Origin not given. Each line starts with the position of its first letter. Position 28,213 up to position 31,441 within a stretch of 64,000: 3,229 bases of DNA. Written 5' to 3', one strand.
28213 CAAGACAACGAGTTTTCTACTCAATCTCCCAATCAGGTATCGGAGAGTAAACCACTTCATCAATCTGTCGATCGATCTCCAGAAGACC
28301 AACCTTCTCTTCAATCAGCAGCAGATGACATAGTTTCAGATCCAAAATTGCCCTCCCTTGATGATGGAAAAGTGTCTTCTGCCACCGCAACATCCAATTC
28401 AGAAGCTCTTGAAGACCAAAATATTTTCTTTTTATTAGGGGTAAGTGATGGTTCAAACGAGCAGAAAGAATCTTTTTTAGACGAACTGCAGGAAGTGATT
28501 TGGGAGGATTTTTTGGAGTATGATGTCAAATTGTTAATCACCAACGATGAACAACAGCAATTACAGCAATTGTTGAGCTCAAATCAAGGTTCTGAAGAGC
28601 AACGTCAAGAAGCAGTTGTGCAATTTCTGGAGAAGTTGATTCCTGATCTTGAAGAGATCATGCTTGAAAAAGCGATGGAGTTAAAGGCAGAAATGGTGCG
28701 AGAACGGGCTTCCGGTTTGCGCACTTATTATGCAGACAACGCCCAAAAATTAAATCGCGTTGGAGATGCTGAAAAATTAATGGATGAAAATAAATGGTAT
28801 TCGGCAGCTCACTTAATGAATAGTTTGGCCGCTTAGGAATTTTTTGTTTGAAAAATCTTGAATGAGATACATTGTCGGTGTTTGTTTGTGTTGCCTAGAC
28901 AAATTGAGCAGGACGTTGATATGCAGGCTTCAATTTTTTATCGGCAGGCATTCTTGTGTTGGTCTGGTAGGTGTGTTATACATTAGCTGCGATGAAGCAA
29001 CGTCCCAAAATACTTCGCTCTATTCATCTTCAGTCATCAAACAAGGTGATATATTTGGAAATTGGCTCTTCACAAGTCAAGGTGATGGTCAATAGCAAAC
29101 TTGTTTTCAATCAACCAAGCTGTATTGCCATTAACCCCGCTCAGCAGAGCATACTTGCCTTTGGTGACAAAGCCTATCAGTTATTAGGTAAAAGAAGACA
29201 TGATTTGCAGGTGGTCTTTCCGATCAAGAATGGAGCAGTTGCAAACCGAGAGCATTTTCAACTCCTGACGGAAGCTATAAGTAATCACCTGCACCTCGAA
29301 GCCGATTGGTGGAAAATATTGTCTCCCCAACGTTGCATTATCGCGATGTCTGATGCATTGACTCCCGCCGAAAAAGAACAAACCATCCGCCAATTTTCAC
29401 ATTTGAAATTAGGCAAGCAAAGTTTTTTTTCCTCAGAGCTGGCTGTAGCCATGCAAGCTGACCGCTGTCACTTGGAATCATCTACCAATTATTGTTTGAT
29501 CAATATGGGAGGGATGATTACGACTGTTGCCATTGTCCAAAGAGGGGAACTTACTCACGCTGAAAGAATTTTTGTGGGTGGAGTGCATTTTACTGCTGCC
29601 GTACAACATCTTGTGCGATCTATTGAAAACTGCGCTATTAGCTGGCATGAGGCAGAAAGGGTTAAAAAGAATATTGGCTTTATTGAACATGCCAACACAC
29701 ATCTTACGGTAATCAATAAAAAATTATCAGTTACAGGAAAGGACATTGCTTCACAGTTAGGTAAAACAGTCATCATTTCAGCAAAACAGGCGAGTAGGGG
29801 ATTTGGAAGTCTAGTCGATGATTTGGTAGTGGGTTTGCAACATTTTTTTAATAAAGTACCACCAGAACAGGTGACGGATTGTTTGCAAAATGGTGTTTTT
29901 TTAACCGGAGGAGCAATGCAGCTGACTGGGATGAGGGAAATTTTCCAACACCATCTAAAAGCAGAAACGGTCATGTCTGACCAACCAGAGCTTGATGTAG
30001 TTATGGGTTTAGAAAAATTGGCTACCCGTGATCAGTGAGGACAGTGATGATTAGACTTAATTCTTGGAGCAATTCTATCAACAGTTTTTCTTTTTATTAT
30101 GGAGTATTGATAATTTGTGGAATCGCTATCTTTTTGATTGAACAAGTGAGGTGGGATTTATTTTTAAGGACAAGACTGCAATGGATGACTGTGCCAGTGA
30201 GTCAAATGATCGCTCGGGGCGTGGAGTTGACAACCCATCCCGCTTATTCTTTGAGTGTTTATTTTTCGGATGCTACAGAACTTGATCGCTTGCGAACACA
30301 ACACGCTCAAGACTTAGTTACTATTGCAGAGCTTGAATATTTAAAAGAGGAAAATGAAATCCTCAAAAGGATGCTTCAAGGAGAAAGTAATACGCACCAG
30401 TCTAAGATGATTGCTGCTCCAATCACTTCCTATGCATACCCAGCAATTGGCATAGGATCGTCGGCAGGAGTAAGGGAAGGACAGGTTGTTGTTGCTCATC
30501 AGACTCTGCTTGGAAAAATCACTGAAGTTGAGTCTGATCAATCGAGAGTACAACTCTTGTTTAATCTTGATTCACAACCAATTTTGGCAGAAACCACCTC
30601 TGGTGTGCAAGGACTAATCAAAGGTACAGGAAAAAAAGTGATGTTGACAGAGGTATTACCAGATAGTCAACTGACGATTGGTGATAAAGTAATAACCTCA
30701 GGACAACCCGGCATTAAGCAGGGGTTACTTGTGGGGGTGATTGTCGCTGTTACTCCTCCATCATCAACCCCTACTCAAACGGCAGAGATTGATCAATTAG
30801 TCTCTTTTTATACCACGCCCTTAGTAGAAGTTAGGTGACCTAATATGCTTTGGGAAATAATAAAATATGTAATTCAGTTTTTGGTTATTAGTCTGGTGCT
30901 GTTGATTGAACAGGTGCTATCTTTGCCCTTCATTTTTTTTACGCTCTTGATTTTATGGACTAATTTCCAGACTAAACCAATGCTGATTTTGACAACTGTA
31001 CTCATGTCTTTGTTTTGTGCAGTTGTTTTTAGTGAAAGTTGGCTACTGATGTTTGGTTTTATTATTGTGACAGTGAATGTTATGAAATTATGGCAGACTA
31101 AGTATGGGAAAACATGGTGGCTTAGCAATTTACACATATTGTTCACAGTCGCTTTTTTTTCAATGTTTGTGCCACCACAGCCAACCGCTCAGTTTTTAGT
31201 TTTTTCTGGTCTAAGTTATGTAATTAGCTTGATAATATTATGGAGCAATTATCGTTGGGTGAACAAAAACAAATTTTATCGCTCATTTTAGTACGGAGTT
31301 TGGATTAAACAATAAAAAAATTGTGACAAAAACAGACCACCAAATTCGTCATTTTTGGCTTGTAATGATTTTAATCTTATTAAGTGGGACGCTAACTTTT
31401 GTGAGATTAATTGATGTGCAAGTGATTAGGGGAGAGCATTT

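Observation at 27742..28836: Asp-Gln-rich disordered protein immediately upstream of the mreBCD-PBP2 operon, with compositional paralogues at 51686..53250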

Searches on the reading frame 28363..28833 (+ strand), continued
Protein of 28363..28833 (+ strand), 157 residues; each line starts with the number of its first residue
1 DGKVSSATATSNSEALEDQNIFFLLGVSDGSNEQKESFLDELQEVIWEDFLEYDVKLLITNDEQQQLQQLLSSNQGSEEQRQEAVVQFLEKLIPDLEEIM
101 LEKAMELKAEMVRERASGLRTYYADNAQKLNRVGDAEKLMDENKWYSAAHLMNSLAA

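Call 37: search_protein_families(library=pfam, proteins=[L012:6490-7500:+, L049:6520-7533:+, L051:6559-7347:+, L059:3591-4583:+, L067:3861-4763:+, L073:6483-7406:+, L078:6485-7357:+, L081:6447-7349:+, L085:6496-7365:+, L039:6525-8417:+], max_evalue=0.01)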
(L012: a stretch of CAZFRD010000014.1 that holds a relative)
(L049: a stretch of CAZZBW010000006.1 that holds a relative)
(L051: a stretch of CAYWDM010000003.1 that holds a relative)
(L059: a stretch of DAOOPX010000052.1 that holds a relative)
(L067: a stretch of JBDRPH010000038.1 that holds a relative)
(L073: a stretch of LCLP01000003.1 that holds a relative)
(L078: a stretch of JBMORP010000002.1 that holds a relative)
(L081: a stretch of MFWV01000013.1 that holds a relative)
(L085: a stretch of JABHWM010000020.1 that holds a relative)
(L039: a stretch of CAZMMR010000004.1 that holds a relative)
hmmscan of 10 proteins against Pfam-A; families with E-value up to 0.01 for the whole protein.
L012:6490-7500:+ (336 aa): 2 families
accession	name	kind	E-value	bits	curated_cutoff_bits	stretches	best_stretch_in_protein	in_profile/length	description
PF06723.19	MreB_Mbl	-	4.8e-13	49.1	27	1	19-312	4-297/327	MreB/Mbl protein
PF00022.25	Actin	-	2.9e-07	29.9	27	1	15-233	3-218/410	Actin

L049:6520-7533:+ (337 aa): 2 families
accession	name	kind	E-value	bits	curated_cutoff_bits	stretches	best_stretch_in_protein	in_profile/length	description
PF06723.19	MreB_Mbl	-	3e-19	69.5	27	1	20-331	5-321/327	MreB/Mbl protein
PF00022.25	Actin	-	0.00088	18.4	27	1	16-184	4-168/410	Actin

L051:6559-7347:+ (262 aa): 0 families

L059:3591-4583:+ (330 aa): 2 families
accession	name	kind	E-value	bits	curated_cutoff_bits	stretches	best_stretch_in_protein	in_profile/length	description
PF06723.19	MreB_Mbl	-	3.4e-19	69.3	27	1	12-327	4-324/327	MreB/Mbl protein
PF00022.25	Actin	-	1.2e-06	27.9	27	1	8-182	3-175/410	Actin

L067:3861-4763:+ (300 aa): 1 family
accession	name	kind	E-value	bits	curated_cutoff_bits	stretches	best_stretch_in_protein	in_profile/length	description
PF09742.14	Dymeclin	-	0.0017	17.2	28.6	1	124-219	322-395/673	Dyggve-Melchior-Clausen syndrome protein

L073:6483-7406:+ (307 aa): 1 family
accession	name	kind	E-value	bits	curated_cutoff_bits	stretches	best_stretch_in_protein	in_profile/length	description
PF06723.19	MreB_Mbl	-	4.2e-06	26.3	27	1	64-241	64-245/327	MreB/Mbl protein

L078:6485-7357:+ (290 aa): 1 family
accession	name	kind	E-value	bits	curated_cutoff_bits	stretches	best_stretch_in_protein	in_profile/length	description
PF06723.19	MreB_Mbl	-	1.1e-05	25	27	1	53-241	68-260/327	MreB/Mbl protein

L081:6447-7349:+ (300 aa): 1 family
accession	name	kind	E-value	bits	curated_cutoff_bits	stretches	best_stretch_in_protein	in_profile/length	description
PF06723.19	MreB_Mbl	-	0.0028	17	27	1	58-124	64-128/327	MreB/Mbl protein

L085:6496-7365:+ (289 aa): 1 family
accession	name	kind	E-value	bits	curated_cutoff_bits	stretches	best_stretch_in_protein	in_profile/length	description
PF06723.19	MreB_Mbl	-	3.3e-06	26.6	27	1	45-206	61-226/327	MreB/Mbl protein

L039:6525-8417:+ (630 aa): 0 families

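Call 40: search_protein_families(library=pfam, proteins=[L083:6701-7870:+, L083:8053-10386:+, L086:6455-7618:+, L086:7566-9851:+, L083:3625-5784:-, L086:3314-5671:-, L083:5980-6462:+, L086:5875-6441:+], max_evalue=0.001)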
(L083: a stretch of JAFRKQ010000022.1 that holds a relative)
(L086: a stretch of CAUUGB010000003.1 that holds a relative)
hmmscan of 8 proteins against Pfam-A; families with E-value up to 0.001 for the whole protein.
L083:6701-7870:+ (389 aa): 1 family
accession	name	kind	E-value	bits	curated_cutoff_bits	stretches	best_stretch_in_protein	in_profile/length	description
PF02481.21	DNA_processg_A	-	1.5e-61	207.7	29.6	1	82-286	3-210/212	DNA recombination-mediator protein A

L083:8053-10386:+ (777 aa): 3 families
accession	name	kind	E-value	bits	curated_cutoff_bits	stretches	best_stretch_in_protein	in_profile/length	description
PF01131.25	Topoisom_bac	-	1.6e-121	406.6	35.1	1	138-569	3-410/411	DNA topoisomerase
PF01396.24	Zn_ribbon_Top1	-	9.5e-24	83.4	32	2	643-681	2-38/39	Topoisomerase DNA binding C4 zinc finger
PF01751.28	Toprim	-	2.6e-22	79.2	23.1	1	11-122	1-96/96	Toprim domain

L086:6455-7618:+ (387 aa): 3 families
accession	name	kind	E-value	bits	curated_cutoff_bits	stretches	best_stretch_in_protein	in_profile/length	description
PF02481.21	DNA_processg_A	-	1.1e-65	221.2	29.6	1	90-293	5-211/212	DNA recombination-mediator protein A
PF17782.7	DprA_WH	-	6.4e-08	33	22.9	1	329-378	9-58/61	DprA winged helix domain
PF01022.26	HTH_5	-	0.00037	20.7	22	1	337-376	7-46/47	Bacterial regulatory protein, arsR family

L086:7566-9851:+ (761 aa): 3 families
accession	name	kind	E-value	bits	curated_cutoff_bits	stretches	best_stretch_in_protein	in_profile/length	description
PF01131.25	Topoisom_bac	-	2.3e-118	396.2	35.1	1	155-584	2-410/411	DNA topoisomerase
PF01396.24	Zn_ribbon_Top1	-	6.7e-23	80.6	32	2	658-697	2-39/39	Topoisomerase DNA binding C4 zinc finger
PF01751.28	Toprim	-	4.9e-21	75.2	23.1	1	23-140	2-96/96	Toprim domain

L083:3625-5784:- (719 aa): 1 family
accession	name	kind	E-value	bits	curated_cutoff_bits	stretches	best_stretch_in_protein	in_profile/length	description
PF04932.20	Wzy_C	-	9.3e-18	64.9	31.7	1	222-397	2-149/149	O-Antigen ligase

L086:3314-5671:- (785 aa): 7 families
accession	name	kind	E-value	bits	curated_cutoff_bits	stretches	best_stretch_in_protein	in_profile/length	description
PF04932.20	Wzy_C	-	7.3e-18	65.2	31.7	1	293-471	6-149/149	O-Antigen ligase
PF23914.1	TPR_CcmH_CycH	-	4.1e-07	30.4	42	1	684-771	67-157/158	Cytochrome c-type biogenesis protein H TPR domain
PF14559.12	TPR_19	-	4e-05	24.3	25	1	684-731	8-55/68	Tetratricopeptide repeat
PF12895.13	ANAPC3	-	0.00018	22.2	27.2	1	689-759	11-80/82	Anaphase-promoting complex, cyclosome, subunit 3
PF00515.34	TPR_1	-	0.00026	21.1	27.8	0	593-611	15-33/34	Tetratricopeptide repeat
PF07719.23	TPR_2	-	0.00059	20.2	27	0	705-732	5-32/34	Tetratricopeptide repeat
PF25060.1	ARM_TT21_2nd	-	0.00091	19.2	27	0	682-743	203-264/270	Tetratricopeptide repeat protein 21 second ARM domain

L083:5980-6462:+ (160 aa): 0 families

L086:5875-6441:+ (188 aa): 0 families

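Call 44: fold_search(model_id=the predicted structure, library=pdb)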
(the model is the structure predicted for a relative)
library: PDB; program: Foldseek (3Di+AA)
matches with E <= 10: 3; with E <= 0.001: 0
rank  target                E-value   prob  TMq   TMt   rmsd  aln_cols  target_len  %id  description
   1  8i03_H                5.0e+00  0.10  0.22  0.26  12.7       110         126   17  Cryo-EM structure of the SIN3L complex from S. pombe (released 2023-05-03)
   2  6eyw                  7.6e+00  0.03  0.21  0.12  16.4       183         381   17  Structure of Yeast Myosin 5 Cargo Binding Domain in Trigonal Space Group (released 2018-11-21)
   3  2ynq_B                8.8e+00  0.06  0.20  0.22  17.5       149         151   11  Crystal Structure of Geobacillus thermodenitrificans EssB extracellular fragment (released 2012-12-05)

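Call 68: search_protein_families(library=pfam, proteins=[L084:137-1465:+, L084:1462-3924:+, L084:3944-4357:+, L084:5138-6355:+, L084:8091-8951:+, L027:6471-6728:+, L027:6509-6874:+, L027:6901-7689:+, L027:7683-9821:+, L048:571-1347:+], max_evalue=0.01)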
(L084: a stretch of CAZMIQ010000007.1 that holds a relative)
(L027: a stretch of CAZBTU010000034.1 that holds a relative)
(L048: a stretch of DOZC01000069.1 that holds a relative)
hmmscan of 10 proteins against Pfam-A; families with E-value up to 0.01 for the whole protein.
L084:137-1465:+ (442 aa): 0 families

L084:1462-3924:+ (820 aa): 0 families

L084:3944-4357:+ (137 aa): 0 families

L084:5138-6355:+ (405 aa): 2 families
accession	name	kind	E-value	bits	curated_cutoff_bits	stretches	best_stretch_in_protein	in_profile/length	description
PF02481.21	DNA_processg_A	-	4.7e-66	222.4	29.6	1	98-303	2-210/212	DNA recombination-mediator protein A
PF17782.7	DprA_WH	-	3.1e-07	30.8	22.9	1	348-395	10-57/61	DprA winged helix domain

L084:8091-8951:+ (286 aa): 1 family
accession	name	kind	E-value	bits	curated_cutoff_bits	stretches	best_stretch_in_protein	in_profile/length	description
PF09603.15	Fib_succ_major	-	3.3e-10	41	33.9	1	96-195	6-73/187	Fibrobacter succinogenes major domain (Fib_succ_major)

L027:6471-6728:+ (85 aa): 0 families

L027:6509-6874:+ (121 aa): 1 family
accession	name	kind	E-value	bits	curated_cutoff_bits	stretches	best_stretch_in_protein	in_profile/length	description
PF06723.19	MreB_Mbl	-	6e-05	22.5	27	1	71-115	275-319/327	MreB/Mbl protein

L027:6901-7689:+ (262 aa): 1 family
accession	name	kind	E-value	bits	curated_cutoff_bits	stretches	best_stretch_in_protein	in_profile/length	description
PF04085.20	MreC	-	1.3e-18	67.6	28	1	132-247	14-131/147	Rod shape-determining protein MreC, barrel core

L027:7683-9821:+ (712 aa): 2 families
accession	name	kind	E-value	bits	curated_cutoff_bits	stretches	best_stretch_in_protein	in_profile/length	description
PF00905.27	Transpeptidase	-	1e-53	183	22.1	1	290-607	1-263/299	Penicillin binding protein transpeptidase domain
PF03717.20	PBP_dimer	-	1.3e-21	78.3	24.4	1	178-256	97-177/180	Penicillin-binding Protein dimerisation domain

L048:571-1347:+ (258 aa): 2 families
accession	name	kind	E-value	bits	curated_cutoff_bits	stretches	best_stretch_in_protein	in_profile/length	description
PF04085.20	MreC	-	1e-18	67.9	28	1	129-251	15-139/147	Rod shape-determining protein MreC, barrel core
PF09081.16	AMT4_dom_C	-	0.00071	19.9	27.6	1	128-173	12-58/64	Glucan 1,4-alpha-maltotetraohydrolase, domain C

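Call 77: fold_search(model_id=the predicted structure, library=viral)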
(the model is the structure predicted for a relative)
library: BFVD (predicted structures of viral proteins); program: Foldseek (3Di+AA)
matches with E <= 10: 40; with E <= 0.001: 0
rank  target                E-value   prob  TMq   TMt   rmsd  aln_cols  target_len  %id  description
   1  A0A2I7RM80            1.0e+00  0.20  0.25  0.10  18.4       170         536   14  (no name in the UniProt tables at hand)
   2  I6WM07                2.5e+00  0.08  0.20  0.08  18.1       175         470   11  HC-Pro protein (Fragment) [Sugarcane streak mosaic virus]
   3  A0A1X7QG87            2.8e+00  0.16  0.25  0.23  15.5       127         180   11  (no name in the UniProt tables at hand)
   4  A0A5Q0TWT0            2.8e+00  0.08  0.22  0.15  19.9       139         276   14  Uncharacterized protein [uncultured virus]
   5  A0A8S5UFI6            3.6e+00  0.07  0.19  0.12  15.6       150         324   14  Uncharacterized protein [Myoviridae sp. ctcyQ27]
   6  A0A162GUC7            3.8e+00  0.08  0.25  0.12  13.2       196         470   15  PP78/83 [Urbanus proteus nucleopolyhedrovirus]
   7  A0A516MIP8            3.8e+00  0.06  0.22  0.05  16.3       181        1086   14  (no name in the UniProt tables at hand)
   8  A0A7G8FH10            4.0e+00  0.03  0.15  0.11  19.6       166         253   16  (no name in the UniProt tables at hand)
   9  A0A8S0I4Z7            4.4e+00  0.21  0.34  0.19  16.6       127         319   14  (no name in the UniProt tables at hand)
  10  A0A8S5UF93            4.4e+00  0.07  0.20  0.12  15.2       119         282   15  Uncharacterized protein [Myoviridae sp. ctcyQ27]
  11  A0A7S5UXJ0            4.7e+00  0.06  0.23  0.12  25.1       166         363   16  (no name in the UniProt tables at hand)
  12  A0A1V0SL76            5.2e+00  0.06  0.18  0.18  15.4       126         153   17  Uncharacterized protein [Klosneuvirus KNV1]
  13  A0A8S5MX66            5.4e+00  0.13  0.23  0.14  15.3       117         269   12  DUF4209 domain-containing protein [Siphoviridae sp. ctYyB9]
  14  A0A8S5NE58            5.4e+00  0.08  0.21  0.13  17.7       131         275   15  Uncharacterized protein [Siphoviridae sp. ctHEr2]
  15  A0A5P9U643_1          5.4e+00  0.03  0.19  0.05  23.1       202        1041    9  (no name in the UniProt tables at hand)
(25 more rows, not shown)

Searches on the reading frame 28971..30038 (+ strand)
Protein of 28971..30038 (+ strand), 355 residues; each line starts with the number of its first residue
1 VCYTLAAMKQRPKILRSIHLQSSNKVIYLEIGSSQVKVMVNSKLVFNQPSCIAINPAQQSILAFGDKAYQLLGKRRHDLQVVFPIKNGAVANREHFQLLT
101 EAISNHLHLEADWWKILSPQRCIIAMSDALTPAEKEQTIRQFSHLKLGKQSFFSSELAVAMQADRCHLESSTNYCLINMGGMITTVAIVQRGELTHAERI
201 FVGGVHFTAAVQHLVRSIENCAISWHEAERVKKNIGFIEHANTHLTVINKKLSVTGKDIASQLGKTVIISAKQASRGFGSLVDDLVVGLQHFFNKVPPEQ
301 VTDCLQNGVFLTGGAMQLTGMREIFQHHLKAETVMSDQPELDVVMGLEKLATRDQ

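Call 3: search_protein_families(library=pfam, proteins=[window:28971-30038:+], max_evalue=0.01)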
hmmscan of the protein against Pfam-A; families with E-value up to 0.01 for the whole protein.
window:28971-30038:+ (355 aa): 3 families
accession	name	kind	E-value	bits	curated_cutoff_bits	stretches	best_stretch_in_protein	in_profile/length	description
PF06723.19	MreB_Mbl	-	3e-45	154.9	27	1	27-351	4-319/327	MreB/Mbl protein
PF14450.12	FtsA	-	1.3e-09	38.9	31.8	1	175-332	1-106/127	Cell division protein FtsA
PF11104.14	PilM_2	-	0.00071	19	27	0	281-337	255-306/340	Type IV pilus assembly protein PilM;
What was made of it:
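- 28971..30038 (+): Divergent MreB, immediately downstream of A. Pfam MreB_Mbl 3e-45 (call 3).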

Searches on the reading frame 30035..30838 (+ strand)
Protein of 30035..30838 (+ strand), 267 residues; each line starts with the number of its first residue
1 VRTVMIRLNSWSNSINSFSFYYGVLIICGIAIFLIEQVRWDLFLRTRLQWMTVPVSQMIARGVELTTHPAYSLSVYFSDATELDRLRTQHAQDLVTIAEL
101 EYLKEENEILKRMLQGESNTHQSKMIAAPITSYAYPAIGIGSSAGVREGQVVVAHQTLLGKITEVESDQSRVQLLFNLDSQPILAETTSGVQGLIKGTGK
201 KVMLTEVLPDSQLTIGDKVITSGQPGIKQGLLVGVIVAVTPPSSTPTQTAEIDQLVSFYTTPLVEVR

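Call 3: search_protein_families(library=pfam, proteins=[window:30035-30838:+], max_evalue=0.01)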
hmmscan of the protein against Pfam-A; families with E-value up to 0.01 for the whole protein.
window:30035-30838:+ (267 aa): 2 families
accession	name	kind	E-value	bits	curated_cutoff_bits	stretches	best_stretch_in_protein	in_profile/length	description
PF04085.20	MreC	-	1.3e-21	77.3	28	1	137-261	14-140/147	Rod shape-determining protein MreC, barrel core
PF06787.16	HcgF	-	0.0059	16.8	25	1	115-167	81-134/163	FeGP cofactor biosynthesis protein HcgF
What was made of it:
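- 30035..30838 (+): MreC. Pfam MreC 1.3e-21 (call 3).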

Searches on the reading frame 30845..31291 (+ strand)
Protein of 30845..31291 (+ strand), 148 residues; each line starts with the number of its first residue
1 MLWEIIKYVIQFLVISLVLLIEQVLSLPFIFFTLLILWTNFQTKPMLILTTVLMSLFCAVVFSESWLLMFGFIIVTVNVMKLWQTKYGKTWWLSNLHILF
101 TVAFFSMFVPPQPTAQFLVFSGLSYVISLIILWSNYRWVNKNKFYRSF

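Call 3: search_protein_families(library=pfam, proteins=[window:30845-31291:+], max_evalue=0.01)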
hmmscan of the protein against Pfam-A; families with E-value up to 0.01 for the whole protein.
window:30845-31291:+ (148 aa): 0 families

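Call 63: search_protein_families(library=ncbifam, proteins=[window:30845-31291:+], max_evalue=0.01)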
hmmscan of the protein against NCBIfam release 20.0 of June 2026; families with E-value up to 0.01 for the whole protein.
window:30845-31291:+ (148 aa): 0 families
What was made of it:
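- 30845..31291 (+): Small hydrophobic ORF in the MreD position. No Pfam or NCBIfam hit (calls 3, 63).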
